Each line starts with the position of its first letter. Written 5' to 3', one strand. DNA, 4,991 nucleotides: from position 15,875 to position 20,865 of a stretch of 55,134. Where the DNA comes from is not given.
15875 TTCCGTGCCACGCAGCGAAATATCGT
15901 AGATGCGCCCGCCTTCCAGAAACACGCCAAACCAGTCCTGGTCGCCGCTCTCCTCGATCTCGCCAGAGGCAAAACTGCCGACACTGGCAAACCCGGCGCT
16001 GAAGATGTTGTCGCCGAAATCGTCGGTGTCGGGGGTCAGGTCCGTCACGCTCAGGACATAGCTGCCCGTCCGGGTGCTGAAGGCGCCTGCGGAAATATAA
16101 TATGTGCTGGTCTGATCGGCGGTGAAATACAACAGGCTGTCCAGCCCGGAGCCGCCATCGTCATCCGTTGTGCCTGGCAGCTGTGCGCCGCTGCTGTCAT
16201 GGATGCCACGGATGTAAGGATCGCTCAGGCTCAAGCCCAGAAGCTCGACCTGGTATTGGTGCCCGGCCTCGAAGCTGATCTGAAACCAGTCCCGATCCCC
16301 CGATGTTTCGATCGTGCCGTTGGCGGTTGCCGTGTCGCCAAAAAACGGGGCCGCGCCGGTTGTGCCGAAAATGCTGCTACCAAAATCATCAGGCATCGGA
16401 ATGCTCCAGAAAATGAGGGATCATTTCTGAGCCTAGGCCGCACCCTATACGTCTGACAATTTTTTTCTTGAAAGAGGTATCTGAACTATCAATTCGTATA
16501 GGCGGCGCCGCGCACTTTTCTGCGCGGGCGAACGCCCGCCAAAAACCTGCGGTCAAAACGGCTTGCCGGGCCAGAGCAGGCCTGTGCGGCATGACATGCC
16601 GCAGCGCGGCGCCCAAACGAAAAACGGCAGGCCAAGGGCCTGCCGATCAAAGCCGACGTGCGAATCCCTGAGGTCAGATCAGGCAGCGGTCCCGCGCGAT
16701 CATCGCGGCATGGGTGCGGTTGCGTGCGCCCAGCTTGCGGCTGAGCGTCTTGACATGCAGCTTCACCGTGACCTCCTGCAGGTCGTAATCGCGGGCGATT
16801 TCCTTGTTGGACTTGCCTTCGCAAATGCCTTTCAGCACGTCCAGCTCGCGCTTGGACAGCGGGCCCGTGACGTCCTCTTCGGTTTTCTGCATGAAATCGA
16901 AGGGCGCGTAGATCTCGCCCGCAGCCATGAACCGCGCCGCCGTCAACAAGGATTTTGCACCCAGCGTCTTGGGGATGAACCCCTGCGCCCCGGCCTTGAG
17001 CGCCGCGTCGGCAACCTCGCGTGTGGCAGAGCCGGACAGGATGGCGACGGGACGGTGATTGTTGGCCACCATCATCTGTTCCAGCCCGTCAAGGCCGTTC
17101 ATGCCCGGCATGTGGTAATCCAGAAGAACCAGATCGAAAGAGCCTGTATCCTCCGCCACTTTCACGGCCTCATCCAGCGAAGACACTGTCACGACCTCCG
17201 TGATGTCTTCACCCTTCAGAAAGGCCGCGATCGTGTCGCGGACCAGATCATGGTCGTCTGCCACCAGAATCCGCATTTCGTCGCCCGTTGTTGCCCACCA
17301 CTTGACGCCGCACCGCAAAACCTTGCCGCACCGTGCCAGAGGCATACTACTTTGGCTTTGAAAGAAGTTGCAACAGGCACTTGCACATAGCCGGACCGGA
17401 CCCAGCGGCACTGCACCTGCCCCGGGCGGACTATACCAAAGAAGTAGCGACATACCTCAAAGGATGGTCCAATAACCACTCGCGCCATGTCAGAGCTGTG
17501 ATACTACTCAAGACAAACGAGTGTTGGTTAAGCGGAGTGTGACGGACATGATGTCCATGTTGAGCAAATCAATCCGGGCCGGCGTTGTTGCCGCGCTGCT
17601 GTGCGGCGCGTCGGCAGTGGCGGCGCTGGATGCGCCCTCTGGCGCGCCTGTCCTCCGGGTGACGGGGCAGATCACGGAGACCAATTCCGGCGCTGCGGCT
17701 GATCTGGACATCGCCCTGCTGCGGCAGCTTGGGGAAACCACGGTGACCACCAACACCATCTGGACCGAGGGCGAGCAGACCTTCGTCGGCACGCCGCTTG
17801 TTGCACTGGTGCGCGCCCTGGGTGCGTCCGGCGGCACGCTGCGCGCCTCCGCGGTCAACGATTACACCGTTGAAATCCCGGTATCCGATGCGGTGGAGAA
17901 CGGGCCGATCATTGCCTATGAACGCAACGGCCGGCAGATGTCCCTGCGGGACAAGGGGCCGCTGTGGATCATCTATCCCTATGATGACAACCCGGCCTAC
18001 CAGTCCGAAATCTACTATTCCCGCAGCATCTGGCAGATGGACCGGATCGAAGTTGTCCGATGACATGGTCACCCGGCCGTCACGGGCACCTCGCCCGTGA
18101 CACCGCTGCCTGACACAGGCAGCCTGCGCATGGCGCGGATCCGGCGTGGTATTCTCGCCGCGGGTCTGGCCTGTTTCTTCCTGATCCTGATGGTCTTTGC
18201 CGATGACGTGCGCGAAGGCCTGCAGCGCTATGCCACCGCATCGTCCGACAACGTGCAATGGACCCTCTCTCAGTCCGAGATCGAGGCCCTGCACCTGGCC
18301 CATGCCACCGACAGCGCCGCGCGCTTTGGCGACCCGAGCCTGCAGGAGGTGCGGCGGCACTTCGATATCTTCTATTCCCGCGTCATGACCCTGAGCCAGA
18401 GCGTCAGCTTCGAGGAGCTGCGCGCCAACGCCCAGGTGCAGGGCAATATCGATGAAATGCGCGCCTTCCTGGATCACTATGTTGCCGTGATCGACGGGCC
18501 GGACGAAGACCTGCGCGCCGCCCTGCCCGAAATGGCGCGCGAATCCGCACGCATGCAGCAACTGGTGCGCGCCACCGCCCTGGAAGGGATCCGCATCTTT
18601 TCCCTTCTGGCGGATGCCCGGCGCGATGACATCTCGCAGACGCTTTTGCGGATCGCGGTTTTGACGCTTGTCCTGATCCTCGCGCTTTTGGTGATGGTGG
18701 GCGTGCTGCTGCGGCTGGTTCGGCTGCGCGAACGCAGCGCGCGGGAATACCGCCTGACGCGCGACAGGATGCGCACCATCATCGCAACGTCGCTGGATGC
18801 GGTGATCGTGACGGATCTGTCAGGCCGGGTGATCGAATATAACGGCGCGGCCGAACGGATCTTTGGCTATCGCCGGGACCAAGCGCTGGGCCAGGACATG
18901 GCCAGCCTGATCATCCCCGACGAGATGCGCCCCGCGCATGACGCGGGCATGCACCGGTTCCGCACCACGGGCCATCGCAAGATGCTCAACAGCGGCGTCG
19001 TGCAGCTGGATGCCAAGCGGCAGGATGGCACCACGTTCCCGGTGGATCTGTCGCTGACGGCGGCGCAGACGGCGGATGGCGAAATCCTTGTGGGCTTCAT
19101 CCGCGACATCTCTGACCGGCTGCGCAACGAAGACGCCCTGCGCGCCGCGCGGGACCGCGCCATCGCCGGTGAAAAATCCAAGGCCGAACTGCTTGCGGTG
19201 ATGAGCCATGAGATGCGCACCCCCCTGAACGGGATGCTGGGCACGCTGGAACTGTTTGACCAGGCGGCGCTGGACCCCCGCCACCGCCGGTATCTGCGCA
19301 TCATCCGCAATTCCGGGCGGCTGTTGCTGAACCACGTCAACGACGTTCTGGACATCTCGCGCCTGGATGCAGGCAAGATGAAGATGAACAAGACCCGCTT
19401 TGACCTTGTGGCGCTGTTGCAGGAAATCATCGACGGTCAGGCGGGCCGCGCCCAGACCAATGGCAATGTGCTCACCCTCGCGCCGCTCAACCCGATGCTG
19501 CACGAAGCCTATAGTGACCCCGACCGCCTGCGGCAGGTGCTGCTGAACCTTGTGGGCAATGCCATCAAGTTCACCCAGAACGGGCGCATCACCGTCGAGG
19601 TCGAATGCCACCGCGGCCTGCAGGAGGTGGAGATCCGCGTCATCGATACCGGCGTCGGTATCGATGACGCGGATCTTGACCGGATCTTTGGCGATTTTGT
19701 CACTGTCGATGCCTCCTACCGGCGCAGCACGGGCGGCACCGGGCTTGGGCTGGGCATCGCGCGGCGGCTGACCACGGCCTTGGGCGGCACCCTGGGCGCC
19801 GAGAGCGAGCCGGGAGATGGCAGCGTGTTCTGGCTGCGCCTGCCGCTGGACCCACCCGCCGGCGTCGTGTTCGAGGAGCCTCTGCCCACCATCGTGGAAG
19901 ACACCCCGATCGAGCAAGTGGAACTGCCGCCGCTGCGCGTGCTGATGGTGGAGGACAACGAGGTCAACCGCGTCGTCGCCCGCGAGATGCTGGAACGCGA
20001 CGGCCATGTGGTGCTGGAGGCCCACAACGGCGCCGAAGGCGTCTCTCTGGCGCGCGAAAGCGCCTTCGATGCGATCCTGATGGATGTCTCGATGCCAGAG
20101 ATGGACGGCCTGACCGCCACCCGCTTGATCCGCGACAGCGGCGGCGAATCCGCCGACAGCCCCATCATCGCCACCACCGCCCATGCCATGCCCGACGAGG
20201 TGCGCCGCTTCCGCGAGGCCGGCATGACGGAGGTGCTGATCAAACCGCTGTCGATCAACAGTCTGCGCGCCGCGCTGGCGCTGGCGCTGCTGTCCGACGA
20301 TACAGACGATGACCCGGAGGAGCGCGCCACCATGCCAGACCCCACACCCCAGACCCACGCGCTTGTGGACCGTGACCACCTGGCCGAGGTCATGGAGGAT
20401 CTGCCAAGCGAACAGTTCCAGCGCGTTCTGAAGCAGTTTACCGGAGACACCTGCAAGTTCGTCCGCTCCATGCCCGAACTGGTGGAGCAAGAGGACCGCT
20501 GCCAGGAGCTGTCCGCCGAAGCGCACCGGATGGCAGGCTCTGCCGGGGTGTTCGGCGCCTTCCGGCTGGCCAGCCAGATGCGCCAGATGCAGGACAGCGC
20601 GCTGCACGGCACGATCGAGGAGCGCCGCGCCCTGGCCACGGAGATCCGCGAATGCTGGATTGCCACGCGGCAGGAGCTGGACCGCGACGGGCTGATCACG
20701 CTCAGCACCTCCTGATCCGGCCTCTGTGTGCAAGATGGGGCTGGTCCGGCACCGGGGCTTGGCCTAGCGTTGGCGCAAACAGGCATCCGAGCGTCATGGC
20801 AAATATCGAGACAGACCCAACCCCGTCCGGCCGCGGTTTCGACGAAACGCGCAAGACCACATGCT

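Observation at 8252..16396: Giant T1SS-type protein combining 16 PPC-like modules, a leishmanolysin-like protease and RTX repeats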

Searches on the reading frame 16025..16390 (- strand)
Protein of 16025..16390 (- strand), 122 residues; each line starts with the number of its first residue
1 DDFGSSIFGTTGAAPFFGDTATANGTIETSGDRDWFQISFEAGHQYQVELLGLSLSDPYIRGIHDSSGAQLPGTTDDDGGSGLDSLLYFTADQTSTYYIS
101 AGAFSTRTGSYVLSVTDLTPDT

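Call 71: search_protein_families(library=pfam, alignment_id=A4, max_evalue=0.001)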
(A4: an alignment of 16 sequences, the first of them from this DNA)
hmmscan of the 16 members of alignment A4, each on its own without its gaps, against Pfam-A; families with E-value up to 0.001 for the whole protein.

A. member 1, seq(122 aa): 1 family
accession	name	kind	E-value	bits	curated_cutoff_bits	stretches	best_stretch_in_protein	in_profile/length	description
PF04151.21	PPC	-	1.5e-06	29.4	25.9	1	32-100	1-67/70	Bacterial pre-peptidase C-terminal domain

B. families by the number of members that match (of 16 scanned): 1 family
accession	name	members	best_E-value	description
PF04151.21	PPC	8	1.7e-07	Bacterial pre-peptidase C-terminal domain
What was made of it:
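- On PPC domain (PF04151): 8 of 16 modules pass alone (call 71).
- Checked: Scanned singly, 8 of 16 modules pass E<=0.001 (call 71).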

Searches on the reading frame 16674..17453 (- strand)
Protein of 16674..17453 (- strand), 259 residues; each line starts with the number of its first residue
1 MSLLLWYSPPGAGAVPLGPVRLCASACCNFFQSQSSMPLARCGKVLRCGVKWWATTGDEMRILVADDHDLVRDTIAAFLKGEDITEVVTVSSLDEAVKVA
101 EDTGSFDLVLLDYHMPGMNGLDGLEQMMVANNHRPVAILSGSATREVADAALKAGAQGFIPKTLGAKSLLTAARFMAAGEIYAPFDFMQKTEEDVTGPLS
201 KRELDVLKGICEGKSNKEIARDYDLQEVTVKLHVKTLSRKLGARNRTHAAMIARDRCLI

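Call 13: search_protein_families(library=pfam, proteins=[window:16674-17453:-], max_evalue=0.001)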
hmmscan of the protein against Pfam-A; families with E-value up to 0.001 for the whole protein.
window:16674-17453:- (259 aa): 2 families
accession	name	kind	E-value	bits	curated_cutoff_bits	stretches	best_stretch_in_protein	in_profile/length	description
PF00072.30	Response_reg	-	1.4e-23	83.6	30.2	1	62-173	1-110/111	Response regulator receiver domain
PF00196.25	GerE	-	1.9e-18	66.3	23.5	1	198-253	2-57/57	Bacterial regulatory proteins, luxR family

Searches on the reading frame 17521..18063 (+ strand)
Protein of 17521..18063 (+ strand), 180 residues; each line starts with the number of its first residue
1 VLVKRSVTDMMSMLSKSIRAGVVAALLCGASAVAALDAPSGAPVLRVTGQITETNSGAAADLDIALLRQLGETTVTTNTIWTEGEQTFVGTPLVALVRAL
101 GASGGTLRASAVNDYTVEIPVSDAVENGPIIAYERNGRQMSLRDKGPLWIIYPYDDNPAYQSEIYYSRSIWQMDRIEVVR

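Call 13: search_protein_families(library=pfam, proteins=[window:17521-18063:+], max_evalue=0.001)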
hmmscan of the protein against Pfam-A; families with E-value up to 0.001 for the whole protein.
window:17521-18063:+ (180 aa): 1 family
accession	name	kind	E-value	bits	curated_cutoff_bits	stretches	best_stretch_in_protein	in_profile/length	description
PF00174.25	Oxidored_molyb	-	0.00046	20.2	24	1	81-153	61-144/169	Oxidoreductase molybdopterin binding domain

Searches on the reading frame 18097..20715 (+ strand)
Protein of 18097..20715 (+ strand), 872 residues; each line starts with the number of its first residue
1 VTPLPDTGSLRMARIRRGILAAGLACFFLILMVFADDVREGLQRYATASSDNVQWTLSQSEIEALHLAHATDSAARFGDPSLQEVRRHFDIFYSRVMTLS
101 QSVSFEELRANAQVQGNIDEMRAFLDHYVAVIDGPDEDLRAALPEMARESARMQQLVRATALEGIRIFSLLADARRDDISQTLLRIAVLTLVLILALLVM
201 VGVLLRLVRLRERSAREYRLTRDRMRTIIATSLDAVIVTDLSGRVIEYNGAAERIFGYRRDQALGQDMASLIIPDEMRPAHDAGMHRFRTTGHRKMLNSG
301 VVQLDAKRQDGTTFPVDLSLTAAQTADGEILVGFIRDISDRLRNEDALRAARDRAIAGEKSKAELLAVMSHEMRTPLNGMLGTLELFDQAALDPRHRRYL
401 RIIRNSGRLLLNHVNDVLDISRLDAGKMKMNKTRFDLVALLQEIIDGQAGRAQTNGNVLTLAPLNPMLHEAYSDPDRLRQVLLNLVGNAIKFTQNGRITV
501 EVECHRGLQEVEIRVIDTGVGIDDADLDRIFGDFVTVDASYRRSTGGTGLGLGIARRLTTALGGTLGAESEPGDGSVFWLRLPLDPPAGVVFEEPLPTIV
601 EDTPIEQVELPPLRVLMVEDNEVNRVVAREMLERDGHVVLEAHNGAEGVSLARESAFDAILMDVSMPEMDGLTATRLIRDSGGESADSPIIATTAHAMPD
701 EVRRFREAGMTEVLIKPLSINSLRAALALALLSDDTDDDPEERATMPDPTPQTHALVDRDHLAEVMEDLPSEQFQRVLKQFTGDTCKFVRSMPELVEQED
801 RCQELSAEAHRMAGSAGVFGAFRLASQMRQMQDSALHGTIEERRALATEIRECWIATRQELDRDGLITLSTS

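Call 13: search_protein_families(library=pfam, proteins=[window:18097-20715:+], max_evalue=0.001)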
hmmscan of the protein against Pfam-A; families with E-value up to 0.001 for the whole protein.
window:18097-20715:+ (872 aa): 9 families
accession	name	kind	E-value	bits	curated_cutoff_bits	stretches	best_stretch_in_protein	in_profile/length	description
PF02518.31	HATPase_c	-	7.6e-32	110.5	26.4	1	474-585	2-110/111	Histidine kinase-, DNA gyrase B-, and HSP90-like ATPase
PF00072.30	Response_reg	-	3e-24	85.7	30.2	1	615-727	1-110/111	Response regulator receiver domain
PF00512.31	HisKA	-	1.2e-20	73.8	26.9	1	362-426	2-66/66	His Kinase A (phospho-acceptor) domain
PF00989.32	PAS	-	4.8e-16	59.2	22.6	1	224-338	2-113/113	PAS fold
PF13426.13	PAS_9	-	6.5e-15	55.7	27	1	234-340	2-103/103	PAS domain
PF13188.13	PAS_8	-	2.2e-07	31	21.8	1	224-272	2-47/65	PAS domain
PF08448.16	PAS_4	-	5.5e-07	30.2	23.1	1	234-341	6-108/110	PAS fold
PF01627.28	Hpt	-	1.4e-06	28.9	24.6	1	777-857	2-81/84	Hpt domain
PF13589.12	HATPase_c_3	-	0.00048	20.6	25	0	479-555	4-80/137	Histidine kinase-, DNA gyrase B-, and HSP90-like ATPase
